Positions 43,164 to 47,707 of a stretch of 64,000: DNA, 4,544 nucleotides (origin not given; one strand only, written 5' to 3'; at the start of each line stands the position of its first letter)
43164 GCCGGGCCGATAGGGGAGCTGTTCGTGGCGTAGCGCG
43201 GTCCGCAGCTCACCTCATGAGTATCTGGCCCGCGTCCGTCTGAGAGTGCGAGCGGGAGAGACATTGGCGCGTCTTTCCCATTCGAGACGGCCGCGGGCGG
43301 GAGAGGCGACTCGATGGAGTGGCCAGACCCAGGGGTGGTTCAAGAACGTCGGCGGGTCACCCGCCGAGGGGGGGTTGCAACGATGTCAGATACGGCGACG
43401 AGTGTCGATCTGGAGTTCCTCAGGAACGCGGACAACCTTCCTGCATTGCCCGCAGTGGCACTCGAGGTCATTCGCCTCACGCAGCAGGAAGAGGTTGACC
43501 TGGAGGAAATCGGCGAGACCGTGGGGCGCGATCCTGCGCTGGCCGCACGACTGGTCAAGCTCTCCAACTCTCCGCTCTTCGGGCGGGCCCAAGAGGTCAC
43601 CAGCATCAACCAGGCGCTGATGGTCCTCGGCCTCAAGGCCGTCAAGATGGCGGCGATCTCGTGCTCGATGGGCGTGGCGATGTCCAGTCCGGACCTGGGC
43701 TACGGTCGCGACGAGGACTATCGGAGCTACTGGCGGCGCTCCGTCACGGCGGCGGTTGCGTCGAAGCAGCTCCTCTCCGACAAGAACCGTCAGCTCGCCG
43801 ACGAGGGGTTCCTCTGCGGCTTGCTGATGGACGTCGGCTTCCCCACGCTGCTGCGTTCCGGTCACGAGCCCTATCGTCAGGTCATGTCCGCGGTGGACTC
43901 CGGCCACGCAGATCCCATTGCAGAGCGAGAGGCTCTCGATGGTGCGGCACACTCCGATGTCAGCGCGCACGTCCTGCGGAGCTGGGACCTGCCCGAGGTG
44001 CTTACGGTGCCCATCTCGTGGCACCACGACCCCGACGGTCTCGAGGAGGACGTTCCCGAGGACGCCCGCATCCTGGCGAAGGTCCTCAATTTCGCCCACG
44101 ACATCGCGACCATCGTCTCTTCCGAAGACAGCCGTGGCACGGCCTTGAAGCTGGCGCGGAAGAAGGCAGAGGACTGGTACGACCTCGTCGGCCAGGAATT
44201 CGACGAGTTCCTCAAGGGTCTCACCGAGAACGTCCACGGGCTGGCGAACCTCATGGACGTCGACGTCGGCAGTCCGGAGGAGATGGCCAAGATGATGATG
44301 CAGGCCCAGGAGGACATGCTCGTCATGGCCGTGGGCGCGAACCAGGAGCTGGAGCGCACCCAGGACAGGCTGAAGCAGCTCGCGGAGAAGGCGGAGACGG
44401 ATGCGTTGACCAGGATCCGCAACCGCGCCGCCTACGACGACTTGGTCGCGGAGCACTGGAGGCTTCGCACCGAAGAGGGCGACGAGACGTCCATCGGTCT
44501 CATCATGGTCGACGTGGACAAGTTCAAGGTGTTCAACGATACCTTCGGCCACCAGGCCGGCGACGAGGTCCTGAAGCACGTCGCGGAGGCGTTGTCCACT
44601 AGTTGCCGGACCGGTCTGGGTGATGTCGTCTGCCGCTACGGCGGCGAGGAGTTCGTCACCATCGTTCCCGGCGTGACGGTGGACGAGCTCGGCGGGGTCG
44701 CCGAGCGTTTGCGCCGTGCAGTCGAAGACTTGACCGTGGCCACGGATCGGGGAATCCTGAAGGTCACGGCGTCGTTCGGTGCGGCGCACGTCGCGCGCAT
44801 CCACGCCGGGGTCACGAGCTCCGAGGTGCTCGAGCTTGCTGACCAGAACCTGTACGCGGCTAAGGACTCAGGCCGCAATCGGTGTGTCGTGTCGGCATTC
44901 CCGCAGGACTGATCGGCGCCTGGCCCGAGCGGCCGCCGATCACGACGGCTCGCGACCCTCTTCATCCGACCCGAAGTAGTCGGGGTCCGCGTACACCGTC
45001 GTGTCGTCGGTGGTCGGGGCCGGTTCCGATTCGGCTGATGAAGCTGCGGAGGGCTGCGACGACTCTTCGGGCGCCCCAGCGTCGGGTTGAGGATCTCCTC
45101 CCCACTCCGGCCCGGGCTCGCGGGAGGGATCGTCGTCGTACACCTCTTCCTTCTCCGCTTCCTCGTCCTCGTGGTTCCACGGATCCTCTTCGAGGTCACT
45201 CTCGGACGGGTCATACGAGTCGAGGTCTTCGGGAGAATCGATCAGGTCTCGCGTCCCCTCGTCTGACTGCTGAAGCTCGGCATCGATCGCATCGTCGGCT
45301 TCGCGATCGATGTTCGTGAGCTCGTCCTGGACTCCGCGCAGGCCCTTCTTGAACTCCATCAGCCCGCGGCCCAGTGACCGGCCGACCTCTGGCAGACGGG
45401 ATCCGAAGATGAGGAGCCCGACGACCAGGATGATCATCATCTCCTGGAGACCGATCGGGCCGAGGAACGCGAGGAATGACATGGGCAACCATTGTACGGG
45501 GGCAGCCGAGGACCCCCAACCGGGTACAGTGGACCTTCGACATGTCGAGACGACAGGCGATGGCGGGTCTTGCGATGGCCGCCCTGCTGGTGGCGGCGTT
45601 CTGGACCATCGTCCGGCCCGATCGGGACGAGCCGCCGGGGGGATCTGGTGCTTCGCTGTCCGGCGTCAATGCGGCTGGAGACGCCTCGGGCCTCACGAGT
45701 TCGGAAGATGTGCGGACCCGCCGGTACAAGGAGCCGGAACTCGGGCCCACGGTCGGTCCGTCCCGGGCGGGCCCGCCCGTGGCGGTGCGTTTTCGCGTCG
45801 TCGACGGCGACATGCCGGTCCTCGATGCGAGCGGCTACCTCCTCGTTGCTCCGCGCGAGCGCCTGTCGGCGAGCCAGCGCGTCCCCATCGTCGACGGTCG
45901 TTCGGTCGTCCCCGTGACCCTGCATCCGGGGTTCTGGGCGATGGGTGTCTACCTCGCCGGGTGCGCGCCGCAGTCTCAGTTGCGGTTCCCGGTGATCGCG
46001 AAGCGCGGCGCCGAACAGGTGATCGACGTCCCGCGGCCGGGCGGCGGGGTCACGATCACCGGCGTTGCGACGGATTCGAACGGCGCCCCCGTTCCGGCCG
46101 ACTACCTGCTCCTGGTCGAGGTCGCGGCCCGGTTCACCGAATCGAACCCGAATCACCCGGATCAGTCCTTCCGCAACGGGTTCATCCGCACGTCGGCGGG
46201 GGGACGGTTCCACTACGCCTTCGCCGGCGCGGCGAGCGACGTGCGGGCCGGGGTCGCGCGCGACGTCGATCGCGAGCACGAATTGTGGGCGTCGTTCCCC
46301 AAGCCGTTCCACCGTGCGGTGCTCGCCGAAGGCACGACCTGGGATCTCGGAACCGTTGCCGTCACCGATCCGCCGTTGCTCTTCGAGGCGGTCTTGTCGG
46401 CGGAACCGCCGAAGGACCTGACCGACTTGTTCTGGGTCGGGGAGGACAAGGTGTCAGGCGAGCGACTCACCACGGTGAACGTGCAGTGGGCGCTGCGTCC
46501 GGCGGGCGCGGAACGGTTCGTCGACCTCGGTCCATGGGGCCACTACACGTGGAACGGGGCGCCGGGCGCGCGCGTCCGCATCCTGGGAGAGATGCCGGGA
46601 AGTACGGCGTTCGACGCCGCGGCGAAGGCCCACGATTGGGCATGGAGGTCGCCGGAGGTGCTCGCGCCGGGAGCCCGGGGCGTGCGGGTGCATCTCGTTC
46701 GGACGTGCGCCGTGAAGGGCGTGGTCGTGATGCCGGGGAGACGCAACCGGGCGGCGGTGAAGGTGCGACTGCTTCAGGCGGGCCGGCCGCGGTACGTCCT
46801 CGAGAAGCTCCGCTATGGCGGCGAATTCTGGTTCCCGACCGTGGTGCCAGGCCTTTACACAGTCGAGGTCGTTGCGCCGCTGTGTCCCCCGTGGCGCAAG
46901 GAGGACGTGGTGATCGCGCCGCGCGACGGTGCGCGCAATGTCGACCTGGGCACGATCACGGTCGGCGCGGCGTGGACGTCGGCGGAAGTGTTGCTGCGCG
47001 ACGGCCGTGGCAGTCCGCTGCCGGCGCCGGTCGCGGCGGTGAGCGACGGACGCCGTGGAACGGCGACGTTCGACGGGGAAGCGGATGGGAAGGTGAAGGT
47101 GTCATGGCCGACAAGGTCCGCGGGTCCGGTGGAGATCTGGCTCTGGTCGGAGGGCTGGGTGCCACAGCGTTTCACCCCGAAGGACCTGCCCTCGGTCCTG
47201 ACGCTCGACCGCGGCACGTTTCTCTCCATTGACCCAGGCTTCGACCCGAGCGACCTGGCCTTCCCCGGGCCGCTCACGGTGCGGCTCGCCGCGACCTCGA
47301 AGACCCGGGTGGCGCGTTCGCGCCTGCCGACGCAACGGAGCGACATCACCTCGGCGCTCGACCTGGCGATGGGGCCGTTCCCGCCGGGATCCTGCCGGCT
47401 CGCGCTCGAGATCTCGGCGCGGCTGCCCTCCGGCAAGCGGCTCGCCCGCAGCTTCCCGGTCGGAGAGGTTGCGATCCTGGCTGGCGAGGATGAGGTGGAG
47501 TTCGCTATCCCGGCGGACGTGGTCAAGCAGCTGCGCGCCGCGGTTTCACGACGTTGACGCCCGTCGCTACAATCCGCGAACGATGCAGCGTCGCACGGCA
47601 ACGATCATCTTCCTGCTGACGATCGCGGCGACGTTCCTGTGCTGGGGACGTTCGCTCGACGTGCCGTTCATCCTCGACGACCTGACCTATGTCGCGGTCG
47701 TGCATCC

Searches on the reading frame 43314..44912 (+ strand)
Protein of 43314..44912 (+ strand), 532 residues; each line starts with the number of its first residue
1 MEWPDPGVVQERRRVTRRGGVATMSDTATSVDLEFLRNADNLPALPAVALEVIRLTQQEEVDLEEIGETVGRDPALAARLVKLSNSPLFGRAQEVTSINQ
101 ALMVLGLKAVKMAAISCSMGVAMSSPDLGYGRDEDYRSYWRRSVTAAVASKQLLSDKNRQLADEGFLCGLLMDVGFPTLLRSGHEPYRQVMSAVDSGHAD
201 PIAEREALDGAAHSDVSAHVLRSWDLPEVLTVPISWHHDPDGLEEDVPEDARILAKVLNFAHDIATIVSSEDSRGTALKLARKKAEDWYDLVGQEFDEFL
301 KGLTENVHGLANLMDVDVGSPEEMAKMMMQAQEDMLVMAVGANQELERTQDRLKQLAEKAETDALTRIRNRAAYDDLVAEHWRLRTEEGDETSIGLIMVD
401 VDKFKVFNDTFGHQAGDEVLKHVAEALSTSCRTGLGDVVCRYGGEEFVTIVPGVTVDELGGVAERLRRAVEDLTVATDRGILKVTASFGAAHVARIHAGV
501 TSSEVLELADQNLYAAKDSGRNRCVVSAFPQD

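Call 30: search_protein_families(library=pfam, proteins=[window:43314-44912:+], max_evalue=0.00001)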
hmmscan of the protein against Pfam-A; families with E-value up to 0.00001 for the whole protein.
window:43314-44912:+ (532 aa): 2 families
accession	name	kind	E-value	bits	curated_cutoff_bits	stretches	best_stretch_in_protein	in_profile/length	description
PF08668.18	HDOD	-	1.2e-45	155.9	22.9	1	42-240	1-196/196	HDOD domain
PF00990.26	GGDEF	-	1e-39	136.3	23.8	1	360-523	1-161/161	Diguanylate cyclase, GGDEF domain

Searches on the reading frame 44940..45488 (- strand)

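Call 30: search_protein_families(library=pfam, proteins=[window:44940-45488:-], max_evalue=0.00001)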
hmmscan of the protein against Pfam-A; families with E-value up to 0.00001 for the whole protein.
window:44940-45488:- (182 aa): 1 family
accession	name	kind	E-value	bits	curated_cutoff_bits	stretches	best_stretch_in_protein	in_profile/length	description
PF02416.21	TatA_B_E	-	7.4e-16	57.6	21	1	12-60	1-47/53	mttA/Hcf106 family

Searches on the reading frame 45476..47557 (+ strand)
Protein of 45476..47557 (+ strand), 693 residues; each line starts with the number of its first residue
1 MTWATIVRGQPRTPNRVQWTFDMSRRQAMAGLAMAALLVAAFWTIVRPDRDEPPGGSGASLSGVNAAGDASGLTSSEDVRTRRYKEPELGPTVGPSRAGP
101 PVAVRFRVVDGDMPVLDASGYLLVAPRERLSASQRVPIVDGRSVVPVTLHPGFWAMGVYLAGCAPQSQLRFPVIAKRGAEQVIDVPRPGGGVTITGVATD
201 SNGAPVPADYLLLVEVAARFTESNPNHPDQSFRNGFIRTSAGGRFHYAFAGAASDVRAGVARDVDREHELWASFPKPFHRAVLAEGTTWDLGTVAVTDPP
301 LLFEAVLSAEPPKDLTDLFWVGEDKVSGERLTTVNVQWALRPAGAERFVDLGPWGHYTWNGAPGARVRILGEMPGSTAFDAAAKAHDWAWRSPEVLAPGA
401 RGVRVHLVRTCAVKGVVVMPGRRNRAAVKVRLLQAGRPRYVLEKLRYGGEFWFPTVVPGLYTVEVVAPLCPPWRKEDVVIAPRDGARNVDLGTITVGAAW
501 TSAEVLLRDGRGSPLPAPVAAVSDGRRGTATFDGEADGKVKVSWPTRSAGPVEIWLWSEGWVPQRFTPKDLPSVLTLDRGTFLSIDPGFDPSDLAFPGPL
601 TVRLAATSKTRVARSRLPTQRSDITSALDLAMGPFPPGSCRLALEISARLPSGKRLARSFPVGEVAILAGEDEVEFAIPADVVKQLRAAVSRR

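Call 30: search_protein_families(library=pfam, proteins=[window:45476-47557:+], max_evalue=0.00001)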
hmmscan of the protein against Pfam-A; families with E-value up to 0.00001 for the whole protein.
window:45476-47557:+ (693 aa): 1 family
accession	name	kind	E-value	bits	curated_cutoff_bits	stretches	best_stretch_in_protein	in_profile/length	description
PF13620.12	CarboxypepD_reg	-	9.8e-06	26.3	32.3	0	413-486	2-75/82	Carboxypeptidase regulatory-like domain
